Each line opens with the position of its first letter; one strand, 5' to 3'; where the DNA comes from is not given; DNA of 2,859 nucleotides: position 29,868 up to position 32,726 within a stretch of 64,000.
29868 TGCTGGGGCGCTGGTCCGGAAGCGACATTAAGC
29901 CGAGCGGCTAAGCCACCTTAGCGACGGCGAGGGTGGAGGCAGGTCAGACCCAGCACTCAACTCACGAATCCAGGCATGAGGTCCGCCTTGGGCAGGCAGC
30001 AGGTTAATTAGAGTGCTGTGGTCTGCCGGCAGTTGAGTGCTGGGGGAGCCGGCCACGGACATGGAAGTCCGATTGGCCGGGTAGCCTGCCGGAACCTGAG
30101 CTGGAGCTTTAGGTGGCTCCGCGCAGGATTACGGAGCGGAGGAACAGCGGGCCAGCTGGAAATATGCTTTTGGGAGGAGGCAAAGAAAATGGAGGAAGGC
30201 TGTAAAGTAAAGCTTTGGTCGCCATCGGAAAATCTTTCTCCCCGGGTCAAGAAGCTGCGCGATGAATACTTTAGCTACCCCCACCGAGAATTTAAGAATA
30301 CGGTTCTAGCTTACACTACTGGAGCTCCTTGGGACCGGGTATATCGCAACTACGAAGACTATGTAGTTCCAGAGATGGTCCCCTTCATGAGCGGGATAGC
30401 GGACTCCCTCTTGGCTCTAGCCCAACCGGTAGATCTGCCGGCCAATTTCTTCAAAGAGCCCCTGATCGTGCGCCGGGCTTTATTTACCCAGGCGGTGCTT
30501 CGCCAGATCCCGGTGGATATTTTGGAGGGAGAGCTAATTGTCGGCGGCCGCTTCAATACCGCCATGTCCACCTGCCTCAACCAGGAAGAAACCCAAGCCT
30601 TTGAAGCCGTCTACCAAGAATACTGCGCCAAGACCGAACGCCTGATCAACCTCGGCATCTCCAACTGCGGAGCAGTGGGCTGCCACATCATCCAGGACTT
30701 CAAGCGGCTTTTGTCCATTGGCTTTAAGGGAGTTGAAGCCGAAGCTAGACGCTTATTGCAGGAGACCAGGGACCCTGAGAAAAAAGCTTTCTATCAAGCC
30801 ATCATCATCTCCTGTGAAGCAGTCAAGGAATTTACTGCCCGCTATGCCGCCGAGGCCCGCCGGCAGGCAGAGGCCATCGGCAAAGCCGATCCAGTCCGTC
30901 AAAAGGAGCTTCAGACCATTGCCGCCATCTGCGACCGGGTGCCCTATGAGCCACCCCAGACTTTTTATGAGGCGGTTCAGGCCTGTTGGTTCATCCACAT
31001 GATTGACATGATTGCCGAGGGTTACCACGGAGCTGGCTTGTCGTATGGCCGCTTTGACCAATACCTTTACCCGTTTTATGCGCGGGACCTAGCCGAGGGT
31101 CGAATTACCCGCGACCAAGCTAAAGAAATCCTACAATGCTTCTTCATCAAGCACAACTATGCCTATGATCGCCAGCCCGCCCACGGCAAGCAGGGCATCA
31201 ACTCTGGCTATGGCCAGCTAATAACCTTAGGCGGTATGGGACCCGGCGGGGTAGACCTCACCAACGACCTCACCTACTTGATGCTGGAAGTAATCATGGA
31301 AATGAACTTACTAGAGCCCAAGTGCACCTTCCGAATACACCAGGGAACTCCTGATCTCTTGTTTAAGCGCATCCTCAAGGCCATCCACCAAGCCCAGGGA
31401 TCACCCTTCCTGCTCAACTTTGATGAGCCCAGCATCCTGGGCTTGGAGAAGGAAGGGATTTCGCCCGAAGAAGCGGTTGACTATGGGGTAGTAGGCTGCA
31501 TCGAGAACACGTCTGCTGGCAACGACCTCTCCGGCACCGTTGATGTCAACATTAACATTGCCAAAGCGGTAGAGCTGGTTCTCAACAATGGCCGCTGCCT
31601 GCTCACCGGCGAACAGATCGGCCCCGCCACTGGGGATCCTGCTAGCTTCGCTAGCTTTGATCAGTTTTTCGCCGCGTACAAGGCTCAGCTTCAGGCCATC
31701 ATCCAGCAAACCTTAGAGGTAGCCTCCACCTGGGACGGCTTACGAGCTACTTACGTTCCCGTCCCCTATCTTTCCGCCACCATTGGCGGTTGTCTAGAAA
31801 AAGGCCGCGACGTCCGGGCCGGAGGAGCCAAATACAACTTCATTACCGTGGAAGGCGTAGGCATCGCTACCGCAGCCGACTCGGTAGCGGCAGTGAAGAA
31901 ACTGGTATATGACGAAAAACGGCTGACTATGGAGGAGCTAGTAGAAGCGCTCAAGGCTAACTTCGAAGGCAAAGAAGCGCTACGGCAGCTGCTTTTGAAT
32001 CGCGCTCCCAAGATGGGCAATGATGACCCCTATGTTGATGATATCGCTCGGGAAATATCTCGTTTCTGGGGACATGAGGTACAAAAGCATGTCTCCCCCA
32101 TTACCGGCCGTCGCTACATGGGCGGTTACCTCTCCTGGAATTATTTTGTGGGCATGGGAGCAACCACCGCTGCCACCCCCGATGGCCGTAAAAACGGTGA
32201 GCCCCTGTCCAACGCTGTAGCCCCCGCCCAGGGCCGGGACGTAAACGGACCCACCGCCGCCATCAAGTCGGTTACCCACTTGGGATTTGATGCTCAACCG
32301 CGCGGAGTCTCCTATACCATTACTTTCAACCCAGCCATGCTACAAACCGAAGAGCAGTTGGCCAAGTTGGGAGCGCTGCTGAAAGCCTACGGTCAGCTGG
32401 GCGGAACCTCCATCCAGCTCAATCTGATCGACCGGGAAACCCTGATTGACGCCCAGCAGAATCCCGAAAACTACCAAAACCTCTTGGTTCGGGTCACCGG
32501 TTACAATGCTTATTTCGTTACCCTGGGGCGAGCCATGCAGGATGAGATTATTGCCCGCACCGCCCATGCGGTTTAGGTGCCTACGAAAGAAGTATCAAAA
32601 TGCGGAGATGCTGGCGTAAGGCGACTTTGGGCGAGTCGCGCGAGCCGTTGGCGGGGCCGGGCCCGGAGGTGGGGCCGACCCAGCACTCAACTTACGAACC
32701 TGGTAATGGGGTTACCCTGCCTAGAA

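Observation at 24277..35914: A glycyl-radical enzyme embedded in a GlpP / glycerol-3-phosphate regulon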

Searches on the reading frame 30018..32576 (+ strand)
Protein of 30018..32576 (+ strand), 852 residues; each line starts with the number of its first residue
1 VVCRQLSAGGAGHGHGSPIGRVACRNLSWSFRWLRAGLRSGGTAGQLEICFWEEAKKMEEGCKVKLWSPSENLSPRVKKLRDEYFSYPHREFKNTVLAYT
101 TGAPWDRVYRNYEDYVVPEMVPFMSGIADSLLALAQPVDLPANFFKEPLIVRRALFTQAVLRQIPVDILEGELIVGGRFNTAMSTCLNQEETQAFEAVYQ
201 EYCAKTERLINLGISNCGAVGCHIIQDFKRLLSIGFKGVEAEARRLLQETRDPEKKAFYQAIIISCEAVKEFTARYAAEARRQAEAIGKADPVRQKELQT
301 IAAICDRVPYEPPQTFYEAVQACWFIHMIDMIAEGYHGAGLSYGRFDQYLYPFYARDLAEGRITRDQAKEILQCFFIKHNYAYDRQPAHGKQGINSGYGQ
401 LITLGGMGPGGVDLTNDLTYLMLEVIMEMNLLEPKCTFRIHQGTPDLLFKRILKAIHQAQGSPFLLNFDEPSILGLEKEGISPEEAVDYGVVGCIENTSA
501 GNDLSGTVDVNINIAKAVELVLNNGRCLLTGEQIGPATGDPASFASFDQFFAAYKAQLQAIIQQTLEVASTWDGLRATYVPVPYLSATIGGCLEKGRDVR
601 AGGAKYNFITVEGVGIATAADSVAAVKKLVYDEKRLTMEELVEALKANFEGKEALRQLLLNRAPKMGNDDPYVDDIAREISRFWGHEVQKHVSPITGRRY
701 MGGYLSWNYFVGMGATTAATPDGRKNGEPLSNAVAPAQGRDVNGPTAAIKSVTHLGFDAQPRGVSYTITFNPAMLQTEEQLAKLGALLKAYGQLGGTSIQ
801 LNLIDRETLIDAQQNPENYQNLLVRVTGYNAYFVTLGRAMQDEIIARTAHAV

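Call 3: search_protein_families(library=pfam, proteins=[window:30018-32576:+])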
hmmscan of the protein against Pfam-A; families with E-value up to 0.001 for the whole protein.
window:30018-32576:+ (852 aa): 2 families
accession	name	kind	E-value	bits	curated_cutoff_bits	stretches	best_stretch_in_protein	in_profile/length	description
PF02901.20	PFL-like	-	8.1e-153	510.9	24.3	1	196-712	128-645/647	Pyruvate formate lyase-like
PF01228.26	Gly_radical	-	1.5e-28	99.9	22.2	1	731-834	2-106/106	Glycine radical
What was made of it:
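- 30189..32576 (+): Glycyl radical enzyme, 795 aa, of the CxE (1,2-eliminase) type, in an uncharacterised clade. Key residues are Gly771, Cys437, Glu439 and His166. Pfam PFL-like matches at 8e-153 and Gly_radical at 1.5e-28 (call 3).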

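Call 4: search_protein_families(library=ncbifam, proteins=[window:30018-32576:+])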
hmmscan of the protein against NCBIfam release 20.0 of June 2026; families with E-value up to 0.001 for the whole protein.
window:30018-32576:+ (852 aa): 12 families
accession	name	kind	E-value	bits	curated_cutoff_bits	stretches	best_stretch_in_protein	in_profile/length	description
TIGR01774.1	PFL2-3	subfamily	3.4e-169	564.7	678.2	1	219-851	153-785/786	formate C-acetyltransferase/glycerol dehydratase family glycyl radical enzyme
NF048011.1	SfplDhtHpsGDes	equivalog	9.4e-149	497.2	1000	1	221-851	183-820/821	(2S)-3-sulfopropanediol dehydratase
NF043068.1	glycl_HYPD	equivalog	1.6e-148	496.1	1100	1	253-850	190-782/784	trans-4-hydroxy-L-proline dehydratase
NF048009.1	SfplDhtHpfGKleb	equivalog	3.1e-137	458.9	1000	1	220-848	182-820/824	(2S)-3-sulfopropanediol dehydratase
TIGR04394.1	choline_CutC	equivalog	1.3e-131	440.7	1050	1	231-849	168-785/789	choline trimethylamine-lyase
NF007437.0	PRK09983.1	equivalog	2.5e-122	409.5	1109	1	221-851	154-764/765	formate C-acetyltransferase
NF033718.1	indole_decarb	equivalog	1.7e-96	324.3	1100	2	246-650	239-645/868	indoleacetate decarboxylase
NF033715.1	glycyl_HPDL_Lrg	equivalog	3.9e-82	276.5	1150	2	256-654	269-683/901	4-hydroxyphenylacetate decarboxylase large subunit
TIGR01255.1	pyr_form_ly_1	equivalog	4.1e-38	131.3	994.2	2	662-851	547-742/744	formate C-acetyltransferase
NF038360.1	rad_fix_GrcA3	exception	8e-20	70.7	158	1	777-851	2-76/78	autonomous glycyl radical cofactor GrcA3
NF008341.1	PRK11127.1-1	equivalog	1.1e-13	51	145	1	799-851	26-78/80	autonomous glycyl radical cofactor GrcA2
TIGR04365.1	spare_glycyl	equivalog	2.6e-09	37.4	170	1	794-848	67-121/126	autonomous glycyl radical cofactor GrcA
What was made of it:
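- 30189..32576 (+): No NCBIfam cut-off is reached (call 4).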

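Call 7: search_solved_structures(query=window:30018-32576:+, max_evalue=1e-10)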
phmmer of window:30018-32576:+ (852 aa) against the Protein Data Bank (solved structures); distinct sequences matched with E-value up to 1e-10: 35.
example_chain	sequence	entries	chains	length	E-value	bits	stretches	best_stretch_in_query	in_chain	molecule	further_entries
1r8w_A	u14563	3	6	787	1.3e-131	443.4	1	219-851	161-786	glycerol dehydratase | B12-independent glycerol dehydratase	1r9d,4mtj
9rco_A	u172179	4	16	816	6e-128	431.3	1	213-849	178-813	Glycyl radical protein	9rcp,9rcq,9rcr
9f3w_A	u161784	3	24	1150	5.2e-124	418.3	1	232-849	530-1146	Choline trimethylamine-lyase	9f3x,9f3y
6vxc_A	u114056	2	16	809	3.9e-122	412.1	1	238-849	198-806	Trans-4-hydroxy-L-proline dehydratase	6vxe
5ymr_B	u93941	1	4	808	9e-119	401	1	224-851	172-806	Formate acetyltransferase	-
6lon_B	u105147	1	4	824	1.5e-117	396.9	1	225-851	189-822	PFL2/glycerol dehydratase family glycyl radical enzyme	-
2f3o_A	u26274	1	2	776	6.5e-116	391.5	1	222-848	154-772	pyruvate formate-lyase 2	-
5a0u_A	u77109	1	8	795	4.7e-114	385.4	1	232-849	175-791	CHOLINE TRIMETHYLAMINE LYASE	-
5a0z_A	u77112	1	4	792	4.8e-114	385.3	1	232-849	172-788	CHOLINE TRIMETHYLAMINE LYASE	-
5i2a_A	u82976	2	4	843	8.1e-114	384.6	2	221-649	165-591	Diol-dehydratase | Diol dehydratase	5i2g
9ht9_A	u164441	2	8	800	8.3e-111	374.6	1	232-849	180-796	Choline trimethylamine-lyase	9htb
9r0v_A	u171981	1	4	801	8.4e-111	374.6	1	232-849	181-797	Choline trimethylamine-lyase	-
6vue_A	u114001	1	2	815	8.9e-111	374.5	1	232-849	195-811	Choline trimethylamine-lyase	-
5fay_A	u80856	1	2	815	8.9e-111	374.5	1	232-849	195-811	Choline trimethylamine-lyase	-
5fau_A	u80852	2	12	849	1e-110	374.4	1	232-849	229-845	Choline trimethylamine-lyase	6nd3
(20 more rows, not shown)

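Call 13: find_homologous_proteins(query=window:30189-32576:+, max_evalue=1e-50)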
Query window:30189-32576:+ (795 aa): 1624 proteins with E <= 1e-50 among 8000 candidates; the best 120 are listed.
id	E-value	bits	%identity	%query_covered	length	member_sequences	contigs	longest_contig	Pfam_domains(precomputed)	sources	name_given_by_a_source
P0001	0.0e+0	1691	91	100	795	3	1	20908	PF02901.21,PF01228.27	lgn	-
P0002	0.0e+0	1265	68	99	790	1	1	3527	PF02901.21,PF01228.27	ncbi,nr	ncbi:MAG: hypothetical protein M1609_05050 [Firmicutes bacterium]|nr:hypothetical protein [Bacillota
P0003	0.0e+0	1218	65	100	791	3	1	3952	PF02901.21,PF01228.27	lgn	-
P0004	0.0e+0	1196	66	99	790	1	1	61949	PF02901.21,PF01228.27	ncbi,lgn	ncbi:MAG: glycyl radical protein [Candidatus Abyssubacteria bacterium]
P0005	0.0e+0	1194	66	99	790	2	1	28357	PF02901.21,PF01228.27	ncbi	-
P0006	0.0e+0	1188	65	99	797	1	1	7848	PF02901.21,PF01228.27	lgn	-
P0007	0.0e+0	1184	65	99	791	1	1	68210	PF02901.21,PF01228.27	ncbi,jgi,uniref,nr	ncbi:MAG: hypothetical protein C4520_00405 [Candidatus Abyssobacteria bacterium SURF_5]|uniref:Forma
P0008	0.0e+0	1183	65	99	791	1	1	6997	PF02901.21,PF01228.27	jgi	jgi:pyruvate formate-lyase/glycerol dehydratase family glycyl radical enzyme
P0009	0.0e+0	1160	64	99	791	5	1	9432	PF02901.21,PF01228.27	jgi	-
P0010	0.0e+0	1154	63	99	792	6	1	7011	PF02901.21,PF01228.27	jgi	-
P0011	0.0e+0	1153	63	100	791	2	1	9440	PF02901.21,PF01228.27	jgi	-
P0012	0.0e+0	1147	63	99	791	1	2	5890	PF02901.21,PF01228.27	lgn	-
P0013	0.0e+0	1147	63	99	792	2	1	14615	PF02901.21,PF01228.27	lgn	-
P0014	0.0e+0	1147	63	100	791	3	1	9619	PF02901.21,PF01228.27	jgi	-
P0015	0.0e+0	1145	63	99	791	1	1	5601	PF02901.21,PF01228.27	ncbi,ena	-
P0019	0.0e+0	1040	58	99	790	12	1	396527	PF02901.21,PF01228.27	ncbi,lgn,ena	-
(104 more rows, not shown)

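Call 15: find_encoding_contigs(protein=P0001, flank=10000, max_places=3)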
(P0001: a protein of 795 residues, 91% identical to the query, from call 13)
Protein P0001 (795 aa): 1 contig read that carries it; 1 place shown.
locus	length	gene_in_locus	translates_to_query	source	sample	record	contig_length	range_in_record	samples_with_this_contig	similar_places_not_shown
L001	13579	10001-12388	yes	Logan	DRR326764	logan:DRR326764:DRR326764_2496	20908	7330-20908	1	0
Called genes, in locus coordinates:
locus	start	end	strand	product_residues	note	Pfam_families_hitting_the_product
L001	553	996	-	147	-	PF01814:Hemerythrin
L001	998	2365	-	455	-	PF12838:Fer4_7 (weak), PF13183:Fer4_8, PF13237:Fer4_10 (faint), PF13534:Fer4_17 (weak), PF02754:CCG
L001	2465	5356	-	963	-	PF01266:DAO, PF01494:FAD_binding_3 (faint), PF03486:HI0933_like (faint), PF07992:Pyr_redox_2 (faint), PF13450:NAD_binding_8 (faint), PF00890:FAD_binding_2, PF01266:DAO (weak)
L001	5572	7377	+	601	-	PF12102:MrcB_N, PF07728:AAA_5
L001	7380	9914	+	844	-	PF09823:DUF2357, PF04411:PDDEXK_7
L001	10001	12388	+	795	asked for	PF02901:PFL-like, PF01228:Gly_radical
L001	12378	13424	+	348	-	PF13459:Fer4_15 (faint), PF13237:Fer4_10 (weak), PF00037:Fer4 (weak), PF12838:Fer4_7, PF13187:Fer4_9, PF14697:Fer4_21, PF00037:Fer4 (weak), PF04055:Radical_SAM, +6 more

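Call 16: find_encoding_contigs(protein=P0004, flank=10000, max_places=3)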
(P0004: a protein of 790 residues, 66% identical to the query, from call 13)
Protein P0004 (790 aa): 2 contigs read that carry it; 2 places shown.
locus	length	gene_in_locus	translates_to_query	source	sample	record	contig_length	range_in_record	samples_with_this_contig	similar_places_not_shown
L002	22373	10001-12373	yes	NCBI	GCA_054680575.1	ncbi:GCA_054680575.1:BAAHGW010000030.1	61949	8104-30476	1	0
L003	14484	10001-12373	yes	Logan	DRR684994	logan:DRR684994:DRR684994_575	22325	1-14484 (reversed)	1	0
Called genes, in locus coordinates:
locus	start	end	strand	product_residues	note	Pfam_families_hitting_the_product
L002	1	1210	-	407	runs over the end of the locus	-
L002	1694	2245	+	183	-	PF02283:CobU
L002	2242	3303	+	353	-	PF02277:DBI_PRT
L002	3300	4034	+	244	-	PF02654:CobS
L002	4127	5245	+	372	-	PF04055:Radical_SAM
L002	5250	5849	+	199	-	PF07998:Peptidase_M54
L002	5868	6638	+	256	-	PF01904:DUF72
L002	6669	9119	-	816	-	PF00092:VWA (weak), PF13519:VWA_2, PF13768:VWA_3 (weak), PF00498:FHA, PF22478:DUF6982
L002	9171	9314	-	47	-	-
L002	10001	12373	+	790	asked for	PF02901:PFL-like, PF01228:Gly_radical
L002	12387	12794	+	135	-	PF01243:PNPOx_N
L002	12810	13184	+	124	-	PF01648:ACPS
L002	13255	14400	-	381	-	PF00155:Aminotran_1_2 (weak), PF00266:Aminotran_5, PF01041:DegT_DnrJ_EryC1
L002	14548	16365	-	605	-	PF02837:Glyco_hydro_2_N, PF22666:Glyco_hydro_2_N2 (weak), PF00703:Glyco_hydro_2, PF02836:Glyco_hydro_2_C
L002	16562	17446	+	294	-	PF07728:AAA_5, PF08406:CbbQ_C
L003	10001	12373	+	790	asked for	PF02901:PFL-like, PF01228:Gly_radical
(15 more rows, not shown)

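Call 17: find_encoding_contigs(protein=P0019, flank=10000, max_places=3)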
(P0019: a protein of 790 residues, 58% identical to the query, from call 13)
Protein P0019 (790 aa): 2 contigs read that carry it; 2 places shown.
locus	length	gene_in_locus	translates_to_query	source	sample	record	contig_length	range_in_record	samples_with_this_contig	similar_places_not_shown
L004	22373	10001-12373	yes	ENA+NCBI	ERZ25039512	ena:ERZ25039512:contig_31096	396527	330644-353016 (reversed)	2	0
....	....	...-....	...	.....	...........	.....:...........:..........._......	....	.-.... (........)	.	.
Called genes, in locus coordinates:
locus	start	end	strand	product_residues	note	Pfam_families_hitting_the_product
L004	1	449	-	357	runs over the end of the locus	PF27529:AMPT, PF05343:Peptidase_M42, PF01546:Peptidase_M20 (weak)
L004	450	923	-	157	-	PF00578:AhpC-TSA, PF08534:Redoxin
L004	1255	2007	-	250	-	PF00702:Hydrolase, PF13419:HAD_2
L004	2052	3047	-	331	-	PF00195:Chal_sti_synt_N, PF07451:SpoVAD (faint), PF08545:ACP_syn_III, PF08541:ACP_syn_III_C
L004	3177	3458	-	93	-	-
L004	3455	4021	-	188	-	PF02985:HEAT (faint), PF13646:HEAT_2, PF03130:HEAT_PBS (weak)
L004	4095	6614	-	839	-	PF00690:Cation_ATPase_N, PF00122:E1-E2_ATPase, PF00702:Hydrolase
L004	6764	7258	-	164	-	PF01451:LMWPc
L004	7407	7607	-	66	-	-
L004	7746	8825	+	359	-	PF00037:Fer4 (faint), PF14697:Fer4_21 (weak), PF12838:Fer4_7, PF13187:Fer4_9 (weak)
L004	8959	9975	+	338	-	PF05368:NmrA, PF01073:3Beta_HSD, PF01370:Epimerase, PF02719:Polysacc_synt_2, PF04321:RmlD_sub_bind, PF13460:NAD_binding_10, PF16363:GDP_Man_Dehyd, PF07993:NAD_binding_4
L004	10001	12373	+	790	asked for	PF02901:PFL-like, PF01228:Gly_radical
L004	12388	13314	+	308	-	PF04055:Radical_SAM, PF13353:Fer4_12, PF00037:Fer4 (weak), PF12837:Fer4_6 (weak), PF13237:Fer4_10, PF14697:Fer4_21, PF12838:Fer4_7, PF13187:Fer4_9 (weak), +4 more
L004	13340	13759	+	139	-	PF01243:PNPOx_N (weak)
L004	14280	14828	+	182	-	PF04343:DUF488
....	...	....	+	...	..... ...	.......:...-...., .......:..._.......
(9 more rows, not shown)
